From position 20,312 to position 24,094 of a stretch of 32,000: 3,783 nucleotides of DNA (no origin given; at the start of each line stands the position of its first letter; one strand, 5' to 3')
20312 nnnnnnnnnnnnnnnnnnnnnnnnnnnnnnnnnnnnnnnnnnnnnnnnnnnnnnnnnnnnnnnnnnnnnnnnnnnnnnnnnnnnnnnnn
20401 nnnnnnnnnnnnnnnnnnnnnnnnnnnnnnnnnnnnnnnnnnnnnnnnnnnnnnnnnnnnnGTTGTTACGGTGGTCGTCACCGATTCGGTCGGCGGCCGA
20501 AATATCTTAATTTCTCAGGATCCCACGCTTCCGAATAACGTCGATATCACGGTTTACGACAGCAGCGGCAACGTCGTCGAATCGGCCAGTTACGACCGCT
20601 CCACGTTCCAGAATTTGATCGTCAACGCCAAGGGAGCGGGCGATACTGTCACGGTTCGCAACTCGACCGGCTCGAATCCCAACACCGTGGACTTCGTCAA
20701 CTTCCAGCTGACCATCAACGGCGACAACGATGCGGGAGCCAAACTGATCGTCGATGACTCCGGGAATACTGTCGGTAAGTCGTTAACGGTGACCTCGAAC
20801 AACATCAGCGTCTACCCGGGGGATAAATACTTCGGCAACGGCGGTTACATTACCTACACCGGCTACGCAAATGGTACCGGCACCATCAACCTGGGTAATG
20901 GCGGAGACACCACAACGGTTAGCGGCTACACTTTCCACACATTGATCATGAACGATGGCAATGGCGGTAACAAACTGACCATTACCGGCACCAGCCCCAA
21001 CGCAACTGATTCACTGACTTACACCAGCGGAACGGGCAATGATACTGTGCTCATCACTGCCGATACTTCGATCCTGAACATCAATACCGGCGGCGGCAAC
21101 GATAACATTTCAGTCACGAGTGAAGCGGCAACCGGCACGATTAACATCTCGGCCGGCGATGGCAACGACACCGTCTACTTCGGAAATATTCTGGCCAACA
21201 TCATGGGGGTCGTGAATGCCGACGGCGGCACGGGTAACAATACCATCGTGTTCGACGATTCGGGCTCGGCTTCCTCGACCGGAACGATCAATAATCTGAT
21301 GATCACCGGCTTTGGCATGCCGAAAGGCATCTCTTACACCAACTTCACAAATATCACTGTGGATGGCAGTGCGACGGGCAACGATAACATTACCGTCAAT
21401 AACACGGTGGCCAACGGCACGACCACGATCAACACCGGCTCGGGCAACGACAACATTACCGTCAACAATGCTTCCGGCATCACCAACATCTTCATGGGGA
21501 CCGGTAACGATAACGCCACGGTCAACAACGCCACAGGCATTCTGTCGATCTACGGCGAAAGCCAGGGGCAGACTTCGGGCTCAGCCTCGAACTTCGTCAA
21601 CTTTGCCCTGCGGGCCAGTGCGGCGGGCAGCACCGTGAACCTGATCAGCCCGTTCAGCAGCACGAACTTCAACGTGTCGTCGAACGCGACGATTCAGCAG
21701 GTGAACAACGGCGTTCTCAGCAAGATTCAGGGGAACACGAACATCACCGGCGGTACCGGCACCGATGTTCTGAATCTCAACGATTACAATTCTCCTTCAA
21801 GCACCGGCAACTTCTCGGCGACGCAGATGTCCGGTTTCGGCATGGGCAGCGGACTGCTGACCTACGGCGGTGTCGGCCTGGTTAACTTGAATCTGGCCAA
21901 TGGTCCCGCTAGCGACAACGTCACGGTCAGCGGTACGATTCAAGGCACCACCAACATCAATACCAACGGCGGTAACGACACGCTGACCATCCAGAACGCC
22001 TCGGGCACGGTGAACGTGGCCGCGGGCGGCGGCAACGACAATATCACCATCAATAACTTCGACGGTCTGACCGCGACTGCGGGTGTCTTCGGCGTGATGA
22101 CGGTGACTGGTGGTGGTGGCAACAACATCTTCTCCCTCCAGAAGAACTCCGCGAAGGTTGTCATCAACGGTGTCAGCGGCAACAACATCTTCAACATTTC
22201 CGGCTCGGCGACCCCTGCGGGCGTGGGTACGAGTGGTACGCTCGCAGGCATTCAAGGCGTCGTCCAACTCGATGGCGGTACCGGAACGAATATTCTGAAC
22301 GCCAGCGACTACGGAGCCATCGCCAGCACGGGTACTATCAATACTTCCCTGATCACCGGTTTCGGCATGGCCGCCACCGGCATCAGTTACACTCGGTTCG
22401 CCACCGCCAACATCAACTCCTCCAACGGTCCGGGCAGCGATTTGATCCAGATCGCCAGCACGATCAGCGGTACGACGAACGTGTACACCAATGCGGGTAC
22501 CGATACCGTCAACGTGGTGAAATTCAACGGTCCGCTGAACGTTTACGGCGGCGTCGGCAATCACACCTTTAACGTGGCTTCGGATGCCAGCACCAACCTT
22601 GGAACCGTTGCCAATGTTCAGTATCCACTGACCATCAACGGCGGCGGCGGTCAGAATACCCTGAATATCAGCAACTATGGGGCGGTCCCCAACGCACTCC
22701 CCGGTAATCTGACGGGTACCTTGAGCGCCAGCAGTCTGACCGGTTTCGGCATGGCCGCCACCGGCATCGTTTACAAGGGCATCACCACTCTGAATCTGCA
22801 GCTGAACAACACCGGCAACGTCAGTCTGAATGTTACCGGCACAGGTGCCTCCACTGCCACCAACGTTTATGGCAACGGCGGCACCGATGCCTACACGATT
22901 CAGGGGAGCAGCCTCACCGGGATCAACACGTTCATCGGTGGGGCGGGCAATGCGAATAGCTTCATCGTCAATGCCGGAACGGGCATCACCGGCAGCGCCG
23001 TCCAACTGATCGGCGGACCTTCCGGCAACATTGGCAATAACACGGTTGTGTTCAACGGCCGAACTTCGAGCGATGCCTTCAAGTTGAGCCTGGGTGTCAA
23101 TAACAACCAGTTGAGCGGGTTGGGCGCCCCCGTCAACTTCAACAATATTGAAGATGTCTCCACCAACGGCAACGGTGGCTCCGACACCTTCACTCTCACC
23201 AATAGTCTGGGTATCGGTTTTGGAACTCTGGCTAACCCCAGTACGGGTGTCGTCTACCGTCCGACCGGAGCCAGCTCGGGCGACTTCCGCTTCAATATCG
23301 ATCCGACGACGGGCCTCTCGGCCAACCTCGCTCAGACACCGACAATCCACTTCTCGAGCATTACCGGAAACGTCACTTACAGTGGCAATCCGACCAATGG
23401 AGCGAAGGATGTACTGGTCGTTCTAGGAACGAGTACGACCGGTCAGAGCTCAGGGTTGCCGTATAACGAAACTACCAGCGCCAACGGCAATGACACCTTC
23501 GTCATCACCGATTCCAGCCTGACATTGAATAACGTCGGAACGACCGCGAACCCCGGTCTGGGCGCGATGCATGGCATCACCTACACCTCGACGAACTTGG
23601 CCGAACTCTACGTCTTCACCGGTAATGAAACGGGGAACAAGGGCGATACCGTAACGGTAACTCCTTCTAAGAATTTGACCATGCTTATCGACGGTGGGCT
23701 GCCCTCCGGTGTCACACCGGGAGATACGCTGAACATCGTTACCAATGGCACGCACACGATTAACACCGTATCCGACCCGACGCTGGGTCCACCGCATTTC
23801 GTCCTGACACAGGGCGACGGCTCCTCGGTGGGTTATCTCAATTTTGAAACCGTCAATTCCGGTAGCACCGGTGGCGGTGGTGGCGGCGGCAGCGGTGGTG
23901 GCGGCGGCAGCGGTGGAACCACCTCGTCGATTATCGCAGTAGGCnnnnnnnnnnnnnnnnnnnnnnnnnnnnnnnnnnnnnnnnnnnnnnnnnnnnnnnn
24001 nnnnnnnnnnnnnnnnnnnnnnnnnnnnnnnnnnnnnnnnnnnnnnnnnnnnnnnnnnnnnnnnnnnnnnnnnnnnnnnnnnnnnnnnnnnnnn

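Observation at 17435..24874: Stand-alone 2,479-aa surface-protein gene with a three-propeller/beta-helix mosaic architecture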

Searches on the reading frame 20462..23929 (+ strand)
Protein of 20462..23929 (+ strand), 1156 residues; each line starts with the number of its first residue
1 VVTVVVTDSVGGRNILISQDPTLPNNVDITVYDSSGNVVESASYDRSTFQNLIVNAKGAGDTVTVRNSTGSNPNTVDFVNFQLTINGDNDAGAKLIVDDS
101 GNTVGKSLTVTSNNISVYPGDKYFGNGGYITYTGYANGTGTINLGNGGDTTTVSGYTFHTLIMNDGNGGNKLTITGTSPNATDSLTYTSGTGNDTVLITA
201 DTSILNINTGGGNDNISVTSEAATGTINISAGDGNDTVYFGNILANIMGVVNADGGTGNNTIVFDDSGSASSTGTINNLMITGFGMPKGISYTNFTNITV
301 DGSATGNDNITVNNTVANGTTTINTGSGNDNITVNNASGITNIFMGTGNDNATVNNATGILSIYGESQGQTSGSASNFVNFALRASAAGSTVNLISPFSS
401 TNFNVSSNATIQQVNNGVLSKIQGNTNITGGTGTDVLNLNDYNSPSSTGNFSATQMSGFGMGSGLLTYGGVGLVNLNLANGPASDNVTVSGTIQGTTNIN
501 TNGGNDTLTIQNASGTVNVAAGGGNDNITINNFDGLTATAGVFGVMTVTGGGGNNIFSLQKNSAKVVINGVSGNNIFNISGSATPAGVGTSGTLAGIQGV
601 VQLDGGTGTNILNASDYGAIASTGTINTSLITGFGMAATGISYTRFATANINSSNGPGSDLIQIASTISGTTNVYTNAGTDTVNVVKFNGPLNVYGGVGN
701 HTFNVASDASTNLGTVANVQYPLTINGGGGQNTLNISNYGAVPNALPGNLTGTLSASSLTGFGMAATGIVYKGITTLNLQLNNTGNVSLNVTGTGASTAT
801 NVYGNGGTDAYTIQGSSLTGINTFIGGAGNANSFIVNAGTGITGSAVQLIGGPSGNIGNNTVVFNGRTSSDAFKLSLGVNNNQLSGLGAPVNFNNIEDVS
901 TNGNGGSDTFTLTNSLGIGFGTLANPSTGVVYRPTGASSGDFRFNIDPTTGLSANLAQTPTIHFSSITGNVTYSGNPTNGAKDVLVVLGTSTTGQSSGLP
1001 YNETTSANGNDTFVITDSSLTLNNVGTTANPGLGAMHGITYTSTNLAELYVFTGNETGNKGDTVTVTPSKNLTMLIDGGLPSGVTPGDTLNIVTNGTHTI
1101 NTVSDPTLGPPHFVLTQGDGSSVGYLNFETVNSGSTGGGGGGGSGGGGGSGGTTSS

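Call 30: find_homologous_proteins(query=window:20462-23929:+, max_evalue=0.00001)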
Query window:20462-23929:+ (1156 aa): 20 proteins with E <= 0.00001 among 8000 candidates.
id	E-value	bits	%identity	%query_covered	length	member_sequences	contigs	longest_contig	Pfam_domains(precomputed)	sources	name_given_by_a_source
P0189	7.8e-68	248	25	74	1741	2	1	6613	PF00353.26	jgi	jgi:acrosin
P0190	4.9e-65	238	30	34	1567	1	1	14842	-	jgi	jgi:acrosin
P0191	2.7e-35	140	30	54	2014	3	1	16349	-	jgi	jgi:hypothetical protein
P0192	6.8e-34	135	31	55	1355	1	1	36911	-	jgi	jgi:hypothetical protein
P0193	4.6e-26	109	24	77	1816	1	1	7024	PF00353.26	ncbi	ncbi:MAG: calcium-binding protein, partial [Planctomycetaceae bacterium]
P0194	2.1e-22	97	28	69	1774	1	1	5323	PF00353.26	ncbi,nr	ncbi:MAG: hypothetical protein JKY66_04785, partial [Spongiibacteraceae bacterium]|nr:hypothetical p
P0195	5.0e-22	96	30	48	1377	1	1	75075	-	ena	-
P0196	7.2e-22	95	28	59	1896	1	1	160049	PF00353.26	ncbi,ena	-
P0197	8.5e-22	95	30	54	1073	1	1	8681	-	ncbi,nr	ncbi:MAG: hypothetical protein JWL69_3077, partial [Phycisphaerales bacterium]|nr:hypothetical prote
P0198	3.8e-18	83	28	53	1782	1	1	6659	PF00353.26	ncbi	ncbi:MAG: hypothetical protein AAF497_01435 [Planctomycetota bacterium]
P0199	6.9e-18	82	25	70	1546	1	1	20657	PF01839.30,PF00404.25,PF13517.13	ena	-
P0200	2.0e-15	74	28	38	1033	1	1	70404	PF00353.26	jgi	jgi:hypothetical protein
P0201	1.0e-14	72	28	69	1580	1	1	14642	PF00353.26,PF13946.12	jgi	jgi:acrosin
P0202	8.5e-14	69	24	58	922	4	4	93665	-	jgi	jgi:hypothetical protein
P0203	6.2e-11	59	38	26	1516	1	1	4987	-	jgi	jgi:hypothetical protein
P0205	4.3e-9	53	30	35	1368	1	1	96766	PF00353.26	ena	-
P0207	4.1e-7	46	23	46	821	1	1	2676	PF00353.26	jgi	jgi:Ca2+-binding RTX toxin-like protein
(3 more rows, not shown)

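Call 52: predict_structure(alignment_id=A2)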
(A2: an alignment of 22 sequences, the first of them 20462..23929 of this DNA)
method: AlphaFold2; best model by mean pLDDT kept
length: 1156 residues; sequences in the alignment: 22
mean_pLDDT: 71.5   pTM: 0.54
mean pLDDT of the five models: 71.5, 69.2, 65.3, 63.5, 61.5
residues with pLDDT >= 90: 208; 70-90: 460; 50-70: 271; < 50: 217
segments of 3 or more residues with pLDDT < 50: 1-51, 55-62, 66-82, 86-93, 98-105, 118-127, 367-376, 409-413, 536-541, 584-591, 744-747, 854-857, 915-919, 921-928, 951-957, 990-1008, 1026-1033, 1137-1156
pLDDT, mean of each block of 10 residues (from residue 1): 33 38 42 44 44 48 44 38 47 50 50 51 48 53 58 59 63 67 75 82 81 86 78 91 84 91 90 89 89 92 89 87 89 87 86 82 65 49 65 70 61 62 80 80 83 88 83 87 86 86 90 88 89 57 76 89 86 89 48 75 89 79 86 82 85 65 87 88 92 92 92 86 94 90 56 93 89 95 82 90 84 86 82 78 71 59 69 57 62 77 58 49 44 59 58 51 66 55 63 39 46 81 54 54 71 66 85 81 66 81 64 81 86 55 34 31
secondary structure, 60 per line:
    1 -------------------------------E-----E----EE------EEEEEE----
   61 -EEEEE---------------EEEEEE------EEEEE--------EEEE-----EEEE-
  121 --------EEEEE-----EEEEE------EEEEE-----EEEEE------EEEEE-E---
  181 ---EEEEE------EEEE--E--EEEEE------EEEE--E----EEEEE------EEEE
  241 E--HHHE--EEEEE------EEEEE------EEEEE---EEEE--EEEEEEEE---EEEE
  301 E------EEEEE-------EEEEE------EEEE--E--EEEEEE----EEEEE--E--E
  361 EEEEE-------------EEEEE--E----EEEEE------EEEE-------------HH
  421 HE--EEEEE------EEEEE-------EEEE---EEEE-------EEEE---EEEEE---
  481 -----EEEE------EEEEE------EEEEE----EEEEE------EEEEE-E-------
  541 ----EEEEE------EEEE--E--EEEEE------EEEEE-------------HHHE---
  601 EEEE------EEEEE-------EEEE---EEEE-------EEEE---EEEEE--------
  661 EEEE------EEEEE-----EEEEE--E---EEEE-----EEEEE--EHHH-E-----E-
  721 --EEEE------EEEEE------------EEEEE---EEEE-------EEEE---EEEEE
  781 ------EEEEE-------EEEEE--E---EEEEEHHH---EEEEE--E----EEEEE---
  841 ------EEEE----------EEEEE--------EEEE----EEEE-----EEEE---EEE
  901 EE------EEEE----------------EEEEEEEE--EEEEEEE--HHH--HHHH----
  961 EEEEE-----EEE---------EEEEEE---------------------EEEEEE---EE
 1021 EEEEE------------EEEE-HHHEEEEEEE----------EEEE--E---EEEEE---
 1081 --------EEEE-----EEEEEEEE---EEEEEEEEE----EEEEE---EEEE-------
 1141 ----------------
elements in order (helices of 4 or more, strands of 3 or more residues): E51-56 E62-66 E82-87 E94-98 E107-110 E116-119 E129-133 E139-143 E150-154 E160-164 E171-175 E184-188 E195-198 E204-208 E215-218 E226-230 E237-241 E250-254 E261-265 E272-276 E280-283 E286-293 E297-301 E308-312 E320-324 E331-334 E340-345 E350-354 E360-365 E379-383 E391-395 E402-405 E425-429 E436-440 E448-451 E455-458 E466-469 E473-477 E486-489 E496-500 E507-511 E516-520 E527-531 E545-549 E556-559 E565-569 E576-580 E601-604 E611-615 E623-626 E630-633 E641-644 E648-652 E661-664 E671-675 E681-685 E692-695 E701-705 E723-726 E733-737 E750-754 E758-761 E769-772 E776-780 E787-791 E799-803 E810-814 E821-825 E833-837 E847-850 E861-865 E874-877 E882-885 E891-894 E898-902 E909-912 E929-936 E939-945 H953-956 E961-965 E971-973 E983-988 E1010-1015 E1019-1025 E1038-1041 E1046-1052 E1063-1066 E1073-1077 E1089-1092 E1098-1105 E1109-1117 E1122-1126 E1130-1133

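Call 54: fold_search(model_id=the predicted structure, library=pdb)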
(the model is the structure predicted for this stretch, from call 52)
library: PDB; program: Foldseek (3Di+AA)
matches with E <= 10: 81; with E <= 0.001: 1
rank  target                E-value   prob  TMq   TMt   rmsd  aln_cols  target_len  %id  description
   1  7usl_C                1.4e-04  1.00  0.15  0.22  23.8       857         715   13  Integrin alphaM/beta2 ectodomain in complex with adenylate cyclase toxin RTX751 and M1F5 Fab (released 2022-08-17)
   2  7rah_E                1.1e-03  1.00  0.14  0.33  15.7       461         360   13  Adenylate cyclase toxin RTX domain fragment bound to M1H5 Fab and M2B10 Fab (released 2021-09-15)
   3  9qbb                  1.9e-02  0.72  0.14  0.06  19.0       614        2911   11  Lymphostatin - Conformation III - pH 8 (released 2025-07-16)
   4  6sus                  2.3e-02  0.99  0.12  0.40  12.6       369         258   13  Crystal structure of RTX domain blocks IV and V of adenylate cyclase toxin from Bordetella pertussis (released 2020-09-16)
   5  9euw                  3.4e-02  0.72  0.14  0.07  17.9       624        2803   12  Lymphostatin, conformation 2 (composite structure) (released 2025-04-09)
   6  9qb8                  3.9e-02  0.87  0.14  0.07  16.6       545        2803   12  Lymphostatin - Conformation II - pH 8 Hepes (released 2025-07-16)
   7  9euv                  4.7e-02  0.35  0.12  0.06  19.0       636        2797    9  Lymphostatin, conformation 1 (composite structure) (released 2025-04-09)
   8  3p4g_C                1.0e-01  0.35  0.07  0.22  15.7       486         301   15  X-ray crystal structure of a hyperactive, Ca2+-dependent, beta-helical antifreeze protein from an Antarctic bacterium (released 2011-04-27)
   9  6p5t_B                1.5e-01  0.15  0.12  0.16  33.0      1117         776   14  Surface-layer (S-layer) RsaA protein from Caulobacter crescentus bound to strontium and iodide (released 2020-01-15)
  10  3p4g_B                2.1e-01  0.33  0.07  0.21  17.2       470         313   15  X-ray crystal structure of a hyperactive, Ca2+-dependent, beta-helical antifreeze protein from an Antarctic bacterium (released 2011-04-27)
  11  1o0t                  2.3e-01  0.33  0.08  0.17  15.3       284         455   13  CRYSTAL STRUCTURE OF A COLD ADAPTED ALKALINE PROTEASE FROM PSEUDOMONAS TAC II 18, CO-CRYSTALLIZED WITH 5 mM EDTA (5 DAYS (released 2003-07-15)
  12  2zvd_A                2.3e-01  0.25  0.07  0.12  19.0       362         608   15  Crystal structure of Pseudomonas sp. MIS38 lipase in an open conformation (released 2009-11-10)
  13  1h71                  2.9e-01  0.33  0.09  0.17  13.7       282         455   14  Psychrophilic Protease from Pseudoalteromonas 'TAC II 18' (released 2003-02-13)
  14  1go7                  3.0e-01  0.84  0.11  0.25  11.0       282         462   12  The metzincin's methionine: PrtC M226C-E189K double mutant (released 2002-10-17)
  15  3p4g_D                3.2e-01  0.21  0.07  0.20  17.1       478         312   15  X-ray crystal structure of a hyperactive, Ca2+-dependent, beta-helical antifreeze protein from an Antarctic bacterium (released 2011-04-27)
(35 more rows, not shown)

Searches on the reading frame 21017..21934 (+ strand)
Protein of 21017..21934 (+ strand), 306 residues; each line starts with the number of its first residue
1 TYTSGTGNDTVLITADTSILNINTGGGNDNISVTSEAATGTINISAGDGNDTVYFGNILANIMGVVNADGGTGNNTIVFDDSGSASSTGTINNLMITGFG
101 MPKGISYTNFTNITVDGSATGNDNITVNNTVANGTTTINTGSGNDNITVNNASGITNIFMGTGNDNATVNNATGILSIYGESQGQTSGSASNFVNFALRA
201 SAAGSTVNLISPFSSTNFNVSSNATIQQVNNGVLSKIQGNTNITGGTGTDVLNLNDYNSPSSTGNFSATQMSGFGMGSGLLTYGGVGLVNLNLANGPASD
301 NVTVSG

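Call 48: search_protein_families(library=pfam, proteins=[window:21017-21934:+], max_evalue=5)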
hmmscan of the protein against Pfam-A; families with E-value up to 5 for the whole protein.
window:21017-21934:+ (306 aa): 2 families
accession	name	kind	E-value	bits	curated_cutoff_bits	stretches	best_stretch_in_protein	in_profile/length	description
PF24523.1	DUF7595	-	0.0093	15.8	27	1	260-295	232-269/306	Domain of unknown function (DUF7595)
PF07276.16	PSGP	-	0.38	11.7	17.4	1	34-40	4-10/13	Apopolysialoglycoprotein (PSGP)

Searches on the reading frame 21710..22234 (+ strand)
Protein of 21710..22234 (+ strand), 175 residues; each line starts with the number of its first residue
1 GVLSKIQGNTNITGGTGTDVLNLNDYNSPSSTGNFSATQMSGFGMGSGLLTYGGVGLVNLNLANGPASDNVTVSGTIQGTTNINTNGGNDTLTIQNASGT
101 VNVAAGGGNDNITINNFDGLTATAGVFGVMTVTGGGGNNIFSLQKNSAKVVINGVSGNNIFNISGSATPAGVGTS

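Call 72: search_protein_representatives(alignment_id=A4)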
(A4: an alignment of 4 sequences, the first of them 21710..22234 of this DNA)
Query: 4 sequences, 174 profile positions. Proteins with E-value up to 0.001 (for the whole library): 1904; up to 1e-10: 715; up to 1e-30: 163. The best 150 are listed.
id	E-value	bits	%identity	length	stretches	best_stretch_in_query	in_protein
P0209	6.8e-157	533.9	-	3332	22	1-116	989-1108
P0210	2.8e-143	489.5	-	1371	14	1-135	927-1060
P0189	2.0e-138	473.7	-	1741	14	6-119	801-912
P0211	2.1e-130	447.6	-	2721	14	2-116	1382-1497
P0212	1.9e-123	424.9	-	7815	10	3-122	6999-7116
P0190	6.4e-120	413.5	-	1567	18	1-115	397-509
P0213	1.8e-117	405.5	-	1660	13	1-137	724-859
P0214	6.0e-114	394.0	-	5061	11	3-124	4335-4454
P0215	1.5e-109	379.7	-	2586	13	2-129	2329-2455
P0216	3.2e-107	372.2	-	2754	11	1-118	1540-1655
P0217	3.3e-102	355.8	-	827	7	2-114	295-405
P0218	3.8e-98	342.6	-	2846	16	1-115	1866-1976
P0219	1.6e-97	340.6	-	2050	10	2-121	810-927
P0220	2.7e-92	323.5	-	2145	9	1-115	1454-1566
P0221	2.3e-91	320.5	-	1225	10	1-114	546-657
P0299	5.0e-42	159.9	-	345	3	1-125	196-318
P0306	4.4e-40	153.5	-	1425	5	1-115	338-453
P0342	2.1e-33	131.8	-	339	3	9-114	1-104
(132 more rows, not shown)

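Call 73: search_protein_families(library=pfam, proteins=[P0210, P0217, P0299, P0342, P0209], max_evalue=0.01)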
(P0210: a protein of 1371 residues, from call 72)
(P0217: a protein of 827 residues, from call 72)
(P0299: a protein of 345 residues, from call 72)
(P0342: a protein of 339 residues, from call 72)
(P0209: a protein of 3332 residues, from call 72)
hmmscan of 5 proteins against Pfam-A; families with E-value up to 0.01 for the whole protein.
P0210 (1371 aa): 0 families

P0217 (827 aa): 2 families
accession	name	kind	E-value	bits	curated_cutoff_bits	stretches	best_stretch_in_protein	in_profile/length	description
PF15700.10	DUF4667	-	0.0022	18.8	27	0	717-782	69-117/224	Domain of unknown function (DUF4667)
PF10086.14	YhfC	-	0.0033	17.4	24.2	0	451-487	93-130/222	YhfC intramembrane metalloprotease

P0299 (345 aa): 0 families

P0342 (339 aa): 0 families

P0209 (3332 aa): 0 families

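Call 74: search_protein_families(library=ncbifam, proteins=[P0210, P0217, P0299, P0342, P0209], max_evalue=0.01)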
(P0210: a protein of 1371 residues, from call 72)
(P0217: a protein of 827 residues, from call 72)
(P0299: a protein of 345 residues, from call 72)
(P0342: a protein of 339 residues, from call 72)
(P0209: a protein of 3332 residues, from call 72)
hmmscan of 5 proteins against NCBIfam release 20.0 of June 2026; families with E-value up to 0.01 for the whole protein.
P0210 (1371 aa): 0 families

P0217 (827 aa): 1 family
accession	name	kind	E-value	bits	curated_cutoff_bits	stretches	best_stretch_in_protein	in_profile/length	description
NF000418.2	blaOXA-214_like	exception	0.0039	16.6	600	0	118-182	9-76/275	OXA-214 family carbapenem-hydrolyzing class D beta-lactamase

P0299 (345 aa): 0 families

P0342 (339 aa): 0 families

P0209 (3332 aa): 0 families

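Call 87: search_solved_structures(query=A4, max_evalue=1)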
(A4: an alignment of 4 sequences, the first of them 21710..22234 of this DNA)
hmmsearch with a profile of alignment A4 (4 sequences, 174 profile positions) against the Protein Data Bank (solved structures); distinct sequences matched with E-value up to 1: 0.

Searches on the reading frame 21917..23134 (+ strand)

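Call 48: search_protein_families(library=pfam, proteins=[window:21917-23134:+], max_evalue=5)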
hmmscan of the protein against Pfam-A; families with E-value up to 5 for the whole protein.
window:21917-23134:+ (406 aa): 3 families
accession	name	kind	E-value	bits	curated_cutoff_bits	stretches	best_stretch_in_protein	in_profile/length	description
PF07812.18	TfuA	-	0.019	15.2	30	1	267-295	32-60/119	TfuA-like protein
PF12971.12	NAGLU_N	-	0.27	11.5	28.3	1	64-91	24-51/82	Alpha-N-acetylglucosaminidase (NAGLU) N-terminal domain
PF06594.17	HCBP_related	-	1.8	9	21.4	0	37-49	7-19/42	Haemolysin-type calcium binding protein related domain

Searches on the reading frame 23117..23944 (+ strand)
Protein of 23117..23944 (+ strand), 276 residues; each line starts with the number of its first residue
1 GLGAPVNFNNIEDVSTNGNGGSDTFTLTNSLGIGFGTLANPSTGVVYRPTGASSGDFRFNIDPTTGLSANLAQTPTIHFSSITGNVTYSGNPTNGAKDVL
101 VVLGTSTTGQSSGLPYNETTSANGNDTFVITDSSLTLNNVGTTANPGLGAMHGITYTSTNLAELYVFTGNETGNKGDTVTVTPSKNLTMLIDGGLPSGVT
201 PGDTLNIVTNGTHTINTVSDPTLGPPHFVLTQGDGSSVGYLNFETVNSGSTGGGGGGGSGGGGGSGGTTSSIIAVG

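Call 48: search_protein_families(library=pfam, proteins=[window:23117-23944:+], max_evalue=5)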
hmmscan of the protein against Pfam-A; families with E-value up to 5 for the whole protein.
window:23117-23944:+ (276 aa): 0 families

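Call 88: search_solved_structures(query=window:23117-23944:+, max_evalue=1)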
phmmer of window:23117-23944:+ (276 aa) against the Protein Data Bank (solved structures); distinct sequences matched with E-value up to 1: 6.
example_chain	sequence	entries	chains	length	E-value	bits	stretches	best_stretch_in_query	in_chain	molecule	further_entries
3agp_A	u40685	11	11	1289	0.072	15.9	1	198-271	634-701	Elongation factor Ts, Elongation factor Tu, LINKER, Q beta replicase | Elongation factor Ts, Elongation factor Tu 1, LINKER, Q beta replicase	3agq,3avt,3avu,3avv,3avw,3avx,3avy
8tgo_D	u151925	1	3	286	0.27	14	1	242-273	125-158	35O22 scFv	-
2kt6_A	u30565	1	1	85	0.51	13.1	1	176-212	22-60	Outer membrane usher protein papC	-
8oir_Aa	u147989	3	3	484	0.56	13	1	230-268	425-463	Peptide chain release factor 1, mitochondrial | Peptide chain release factor 1, mitochondrial,mtRF1(AAQ)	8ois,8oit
21kr_B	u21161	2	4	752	0.59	12.9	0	224-275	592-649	Low-density lipoprotein receptor-related protein 6,Serine/threonine-protein kinase mTOR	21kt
3l48_A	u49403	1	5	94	0.65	12.8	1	176-212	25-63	Outer membrane usher protein PapC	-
